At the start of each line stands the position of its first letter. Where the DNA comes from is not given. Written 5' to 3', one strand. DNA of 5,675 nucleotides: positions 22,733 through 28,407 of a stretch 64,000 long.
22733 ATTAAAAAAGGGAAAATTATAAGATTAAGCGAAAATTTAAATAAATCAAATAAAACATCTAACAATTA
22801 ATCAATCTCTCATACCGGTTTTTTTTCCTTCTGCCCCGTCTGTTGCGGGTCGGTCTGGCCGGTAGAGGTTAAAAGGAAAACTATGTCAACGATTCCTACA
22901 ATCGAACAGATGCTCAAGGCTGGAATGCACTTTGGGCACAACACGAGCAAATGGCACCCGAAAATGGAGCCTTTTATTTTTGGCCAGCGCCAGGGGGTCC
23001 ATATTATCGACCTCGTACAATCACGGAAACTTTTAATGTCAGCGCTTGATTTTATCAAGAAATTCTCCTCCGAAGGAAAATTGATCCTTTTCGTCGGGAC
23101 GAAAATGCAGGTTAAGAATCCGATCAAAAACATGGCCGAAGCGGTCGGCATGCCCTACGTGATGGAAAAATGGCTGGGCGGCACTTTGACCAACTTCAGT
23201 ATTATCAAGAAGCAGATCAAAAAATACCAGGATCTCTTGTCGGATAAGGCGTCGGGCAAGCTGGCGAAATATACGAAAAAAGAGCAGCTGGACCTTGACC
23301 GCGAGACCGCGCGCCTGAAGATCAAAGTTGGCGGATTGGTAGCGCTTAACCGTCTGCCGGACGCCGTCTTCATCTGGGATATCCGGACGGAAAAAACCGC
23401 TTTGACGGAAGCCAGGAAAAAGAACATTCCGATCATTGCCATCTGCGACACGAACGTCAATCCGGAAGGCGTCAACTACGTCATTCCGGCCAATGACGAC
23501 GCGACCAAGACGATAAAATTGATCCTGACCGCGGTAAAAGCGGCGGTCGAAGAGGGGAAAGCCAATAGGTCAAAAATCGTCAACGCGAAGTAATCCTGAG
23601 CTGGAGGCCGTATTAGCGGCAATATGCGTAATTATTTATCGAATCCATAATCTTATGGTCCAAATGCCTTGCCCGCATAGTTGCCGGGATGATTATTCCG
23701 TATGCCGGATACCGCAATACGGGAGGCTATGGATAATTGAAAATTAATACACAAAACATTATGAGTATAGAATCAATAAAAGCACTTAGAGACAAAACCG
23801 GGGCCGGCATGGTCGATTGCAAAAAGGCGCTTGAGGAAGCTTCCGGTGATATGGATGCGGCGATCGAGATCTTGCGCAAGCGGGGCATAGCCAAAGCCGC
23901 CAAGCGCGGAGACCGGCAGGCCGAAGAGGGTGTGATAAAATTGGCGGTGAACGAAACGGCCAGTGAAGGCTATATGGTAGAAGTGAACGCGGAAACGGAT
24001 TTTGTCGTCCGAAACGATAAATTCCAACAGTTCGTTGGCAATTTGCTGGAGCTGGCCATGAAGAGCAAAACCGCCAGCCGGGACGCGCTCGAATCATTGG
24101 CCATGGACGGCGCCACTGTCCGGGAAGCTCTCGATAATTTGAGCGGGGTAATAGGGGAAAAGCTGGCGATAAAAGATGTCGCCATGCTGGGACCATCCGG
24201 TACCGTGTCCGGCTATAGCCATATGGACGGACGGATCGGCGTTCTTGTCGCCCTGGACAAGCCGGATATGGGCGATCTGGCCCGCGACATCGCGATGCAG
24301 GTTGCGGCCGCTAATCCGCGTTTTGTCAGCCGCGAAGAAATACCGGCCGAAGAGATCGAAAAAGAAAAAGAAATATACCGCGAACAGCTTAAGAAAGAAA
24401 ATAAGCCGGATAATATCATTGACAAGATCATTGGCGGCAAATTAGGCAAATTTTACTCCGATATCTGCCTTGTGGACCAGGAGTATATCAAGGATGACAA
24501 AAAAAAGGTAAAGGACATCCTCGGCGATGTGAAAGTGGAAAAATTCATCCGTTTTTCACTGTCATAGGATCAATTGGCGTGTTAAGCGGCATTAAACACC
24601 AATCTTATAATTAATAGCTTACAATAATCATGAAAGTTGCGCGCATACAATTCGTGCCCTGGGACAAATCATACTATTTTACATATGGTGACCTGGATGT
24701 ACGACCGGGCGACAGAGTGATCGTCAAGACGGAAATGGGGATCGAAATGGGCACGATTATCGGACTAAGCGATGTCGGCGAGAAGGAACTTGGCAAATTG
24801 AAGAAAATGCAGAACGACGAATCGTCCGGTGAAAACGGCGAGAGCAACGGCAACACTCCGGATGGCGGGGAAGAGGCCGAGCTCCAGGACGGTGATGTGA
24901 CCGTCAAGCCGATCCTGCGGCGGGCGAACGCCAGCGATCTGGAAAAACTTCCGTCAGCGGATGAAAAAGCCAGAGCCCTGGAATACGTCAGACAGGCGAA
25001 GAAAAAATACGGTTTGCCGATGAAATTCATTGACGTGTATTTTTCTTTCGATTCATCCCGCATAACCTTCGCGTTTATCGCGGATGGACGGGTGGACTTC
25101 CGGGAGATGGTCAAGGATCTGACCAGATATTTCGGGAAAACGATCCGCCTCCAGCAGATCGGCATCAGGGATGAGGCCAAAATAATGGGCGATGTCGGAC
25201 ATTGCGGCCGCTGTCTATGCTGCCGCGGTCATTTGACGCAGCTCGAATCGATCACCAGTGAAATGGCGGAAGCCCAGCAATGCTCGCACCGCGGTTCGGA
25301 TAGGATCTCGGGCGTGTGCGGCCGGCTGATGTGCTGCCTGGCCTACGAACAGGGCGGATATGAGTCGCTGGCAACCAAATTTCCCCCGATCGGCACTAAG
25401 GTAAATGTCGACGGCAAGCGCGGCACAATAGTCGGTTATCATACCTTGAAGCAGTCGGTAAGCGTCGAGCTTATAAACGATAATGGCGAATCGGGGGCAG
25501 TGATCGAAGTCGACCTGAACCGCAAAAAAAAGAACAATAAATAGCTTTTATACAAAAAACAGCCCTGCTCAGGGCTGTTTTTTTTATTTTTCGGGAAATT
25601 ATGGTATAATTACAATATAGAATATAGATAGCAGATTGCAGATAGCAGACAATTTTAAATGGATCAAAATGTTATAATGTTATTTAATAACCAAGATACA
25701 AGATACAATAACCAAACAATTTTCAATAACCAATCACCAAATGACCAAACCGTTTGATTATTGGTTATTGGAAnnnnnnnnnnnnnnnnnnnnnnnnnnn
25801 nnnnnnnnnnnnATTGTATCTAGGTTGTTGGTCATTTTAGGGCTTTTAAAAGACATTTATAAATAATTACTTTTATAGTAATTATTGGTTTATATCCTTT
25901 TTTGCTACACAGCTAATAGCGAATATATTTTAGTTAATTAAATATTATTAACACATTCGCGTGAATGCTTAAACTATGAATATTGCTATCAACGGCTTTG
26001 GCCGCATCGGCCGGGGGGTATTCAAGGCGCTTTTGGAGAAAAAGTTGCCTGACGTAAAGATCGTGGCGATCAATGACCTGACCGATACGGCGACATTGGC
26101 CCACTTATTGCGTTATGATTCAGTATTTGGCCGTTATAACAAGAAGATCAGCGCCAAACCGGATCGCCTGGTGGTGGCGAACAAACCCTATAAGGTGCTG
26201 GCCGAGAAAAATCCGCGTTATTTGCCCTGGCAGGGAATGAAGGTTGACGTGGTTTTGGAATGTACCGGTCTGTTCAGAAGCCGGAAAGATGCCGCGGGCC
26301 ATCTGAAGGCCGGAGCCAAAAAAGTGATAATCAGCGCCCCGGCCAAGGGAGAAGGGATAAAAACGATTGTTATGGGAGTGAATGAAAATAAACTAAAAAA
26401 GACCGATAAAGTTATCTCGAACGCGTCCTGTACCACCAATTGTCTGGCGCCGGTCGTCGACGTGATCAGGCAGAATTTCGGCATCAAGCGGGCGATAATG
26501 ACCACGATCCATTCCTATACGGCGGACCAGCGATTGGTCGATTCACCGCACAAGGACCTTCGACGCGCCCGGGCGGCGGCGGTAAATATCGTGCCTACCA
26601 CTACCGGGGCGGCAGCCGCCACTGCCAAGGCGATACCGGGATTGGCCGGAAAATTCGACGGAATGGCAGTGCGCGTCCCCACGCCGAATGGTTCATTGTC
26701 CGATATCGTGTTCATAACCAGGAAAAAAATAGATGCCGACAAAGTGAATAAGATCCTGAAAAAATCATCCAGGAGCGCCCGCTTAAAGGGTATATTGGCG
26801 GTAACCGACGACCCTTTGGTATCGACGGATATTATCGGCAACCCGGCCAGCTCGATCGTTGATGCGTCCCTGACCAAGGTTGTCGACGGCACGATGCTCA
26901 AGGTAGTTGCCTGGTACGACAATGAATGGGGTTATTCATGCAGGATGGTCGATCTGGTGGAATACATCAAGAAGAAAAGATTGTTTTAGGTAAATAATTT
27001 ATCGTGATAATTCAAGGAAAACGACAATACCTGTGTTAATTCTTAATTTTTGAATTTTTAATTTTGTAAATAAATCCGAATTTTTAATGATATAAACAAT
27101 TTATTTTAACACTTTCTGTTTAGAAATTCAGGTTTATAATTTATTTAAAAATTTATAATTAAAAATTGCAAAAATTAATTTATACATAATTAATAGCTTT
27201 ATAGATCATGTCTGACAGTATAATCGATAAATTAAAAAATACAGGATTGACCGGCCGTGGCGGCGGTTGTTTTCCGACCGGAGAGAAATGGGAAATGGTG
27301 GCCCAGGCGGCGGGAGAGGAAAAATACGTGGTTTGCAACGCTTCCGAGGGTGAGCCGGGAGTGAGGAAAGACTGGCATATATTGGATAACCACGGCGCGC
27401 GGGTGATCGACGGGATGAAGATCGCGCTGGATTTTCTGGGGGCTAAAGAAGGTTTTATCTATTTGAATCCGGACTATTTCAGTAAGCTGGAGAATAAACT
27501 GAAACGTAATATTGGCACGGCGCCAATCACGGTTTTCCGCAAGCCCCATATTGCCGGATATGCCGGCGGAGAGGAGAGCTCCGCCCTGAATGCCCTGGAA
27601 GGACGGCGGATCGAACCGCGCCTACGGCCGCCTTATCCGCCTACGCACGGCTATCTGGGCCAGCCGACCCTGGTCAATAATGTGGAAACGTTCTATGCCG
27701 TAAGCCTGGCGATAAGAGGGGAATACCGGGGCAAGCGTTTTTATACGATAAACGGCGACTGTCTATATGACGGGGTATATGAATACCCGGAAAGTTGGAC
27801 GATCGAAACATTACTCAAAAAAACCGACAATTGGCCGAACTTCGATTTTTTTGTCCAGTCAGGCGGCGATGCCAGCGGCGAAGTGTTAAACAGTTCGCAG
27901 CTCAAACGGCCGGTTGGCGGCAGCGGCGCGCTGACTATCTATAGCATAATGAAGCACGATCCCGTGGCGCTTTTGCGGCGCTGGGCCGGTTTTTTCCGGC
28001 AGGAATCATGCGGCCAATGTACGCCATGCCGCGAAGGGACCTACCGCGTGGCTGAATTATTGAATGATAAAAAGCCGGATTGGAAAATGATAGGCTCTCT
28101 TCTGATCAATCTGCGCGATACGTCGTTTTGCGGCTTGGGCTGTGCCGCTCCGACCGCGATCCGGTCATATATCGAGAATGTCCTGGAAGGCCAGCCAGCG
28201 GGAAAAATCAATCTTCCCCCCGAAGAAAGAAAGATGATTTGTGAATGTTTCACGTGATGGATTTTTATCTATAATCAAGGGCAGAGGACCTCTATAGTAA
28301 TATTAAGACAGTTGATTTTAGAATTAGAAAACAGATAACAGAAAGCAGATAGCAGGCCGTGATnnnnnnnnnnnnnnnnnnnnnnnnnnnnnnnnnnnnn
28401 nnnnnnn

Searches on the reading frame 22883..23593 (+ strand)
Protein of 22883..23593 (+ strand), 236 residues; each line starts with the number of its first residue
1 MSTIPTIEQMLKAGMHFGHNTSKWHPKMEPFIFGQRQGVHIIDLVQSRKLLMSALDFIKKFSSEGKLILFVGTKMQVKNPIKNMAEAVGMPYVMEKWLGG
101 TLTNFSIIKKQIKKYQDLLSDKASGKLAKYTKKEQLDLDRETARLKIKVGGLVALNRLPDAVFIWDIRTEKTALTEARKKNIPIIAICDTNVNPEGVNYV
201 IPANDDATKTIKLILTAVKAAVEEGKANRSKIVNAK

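Call 52: search_protein_families(library=pfam, proteins=[window:22883-23593:+], max_evalue=0.0001)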
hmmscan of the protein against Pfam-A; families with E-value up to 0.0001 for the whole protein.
window:22883-23593:+ (236 aa): 1 family
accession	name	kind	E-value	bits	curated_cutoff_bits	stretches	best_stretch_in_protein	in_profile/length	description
PF00318.25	Ribosomal_S2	-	1.5e-82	276.5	26.1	1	10-225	1-216/216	Ribosomal protein S2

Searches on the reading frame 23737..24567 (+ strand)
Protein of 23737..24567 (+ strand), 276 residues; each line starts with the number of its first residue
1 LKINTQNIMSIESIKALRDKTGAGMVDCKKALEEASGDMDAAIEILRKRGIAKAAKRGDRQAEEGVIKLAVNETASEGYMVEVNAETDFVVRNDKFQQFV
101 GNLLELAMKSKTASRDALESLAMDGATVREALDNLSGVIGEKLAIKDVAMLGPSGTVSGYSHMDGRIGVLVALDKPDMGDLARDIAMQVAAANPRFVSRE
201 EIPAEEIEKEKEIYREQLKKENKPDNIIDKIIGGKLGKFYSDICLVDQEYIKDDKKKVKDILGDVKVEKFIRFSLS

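Call 52: search_protein_families(library=pfam, proteins=[window:23737-24567:+], max_evalue=0.0001)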
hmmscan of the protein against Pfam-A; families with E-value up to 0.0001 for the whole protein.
window:23737-24567:+ (276 aa): 2 families
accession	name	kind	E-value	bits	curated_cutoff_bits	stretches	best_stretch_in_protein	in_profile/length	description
PF00889.24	EF_TS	-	1.3e-65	221.3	27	1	78-275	1-202/204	Elongation factor TS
PF25025.1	EF-Ts_N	-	5.6e-05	23.5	33.2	0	12-48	15-52/60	Elongation factor Ts, mitochondrial, N-terminal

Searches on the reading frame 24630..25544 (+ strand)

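Call 52: search_protein_families(library=pfam, proteins=[window:24630-25544:+], max_evalue=0.0001)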
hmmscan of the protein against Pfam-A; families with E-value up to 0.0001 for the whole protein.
window:24630-25544:+ (304 aa): 1 family
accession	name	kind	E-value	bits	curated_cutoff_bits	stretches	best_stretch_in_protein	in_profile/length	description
PF04468.17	PSP1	-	1.1e-22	80.5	27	1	93-177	1-86/86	PSP1 C-terminal conserved region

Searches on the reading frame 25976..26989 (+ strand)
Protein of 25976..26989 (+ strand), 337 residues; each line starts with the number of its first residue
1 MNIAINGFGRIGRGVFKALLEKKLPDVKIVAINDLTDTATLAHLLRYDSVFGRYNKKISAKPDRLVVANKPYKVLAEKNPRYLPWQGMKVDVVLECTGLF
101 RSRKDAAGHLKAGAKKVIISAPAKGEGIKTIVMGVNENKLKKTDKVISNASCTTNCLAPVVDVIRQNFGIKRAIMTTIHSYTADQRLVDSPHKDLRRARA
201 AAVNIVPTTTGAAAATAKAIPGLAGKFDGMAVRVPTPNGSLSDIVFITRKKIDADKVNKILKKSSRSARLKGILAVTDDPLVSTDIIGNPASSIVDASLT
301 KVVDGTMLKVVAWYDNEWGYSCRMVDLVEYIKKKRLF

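Call 52: search_protein_families(library=pfam, proteins=[window:25976-26989:+], max_evalue=0.0001)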
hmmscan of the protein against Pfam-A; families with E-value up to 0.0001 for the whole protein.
window:25976-26989:+ (337 aa): 2 families
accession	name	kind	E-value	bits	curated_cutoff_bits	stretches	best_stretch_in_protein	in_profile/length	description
PF02800.25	Gp_dh_C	-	1.2e-60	204.1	24.4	1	157-314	1-158/158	Glyceraldehyde 3-phosphate dehydrogenase, C-terminal domain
PF00044.30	Gp_dh_N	-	1.3e-36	125.3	31.7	1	1-102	1-100/101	Glyceraldehyde 3-phosphate dehydrogenase, NAD binding domain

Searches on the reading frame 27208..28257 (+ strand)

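Call 52: search_protein_families(library=pfam, proteins=[window:27208-28257:+], max_evalue=0.0001)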
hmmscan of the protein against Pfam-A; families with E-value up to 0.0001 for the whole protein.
window:27208-28257:+ (349 aa): 2 families
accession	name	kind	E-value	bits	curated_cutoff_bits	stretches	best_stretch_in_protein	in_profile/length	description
PF01512.22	Complex1_51K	-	5.2e-30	104.7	31.2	1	10-166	2-149/150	Nuo51 FMN-binding domain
PF10589.14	NADH_4Fe-4S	-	1.9e-16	60.1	23.5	1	255-324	2-77/85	NADH-ubiquinone oxidoreductase-F iron-sulfur binding region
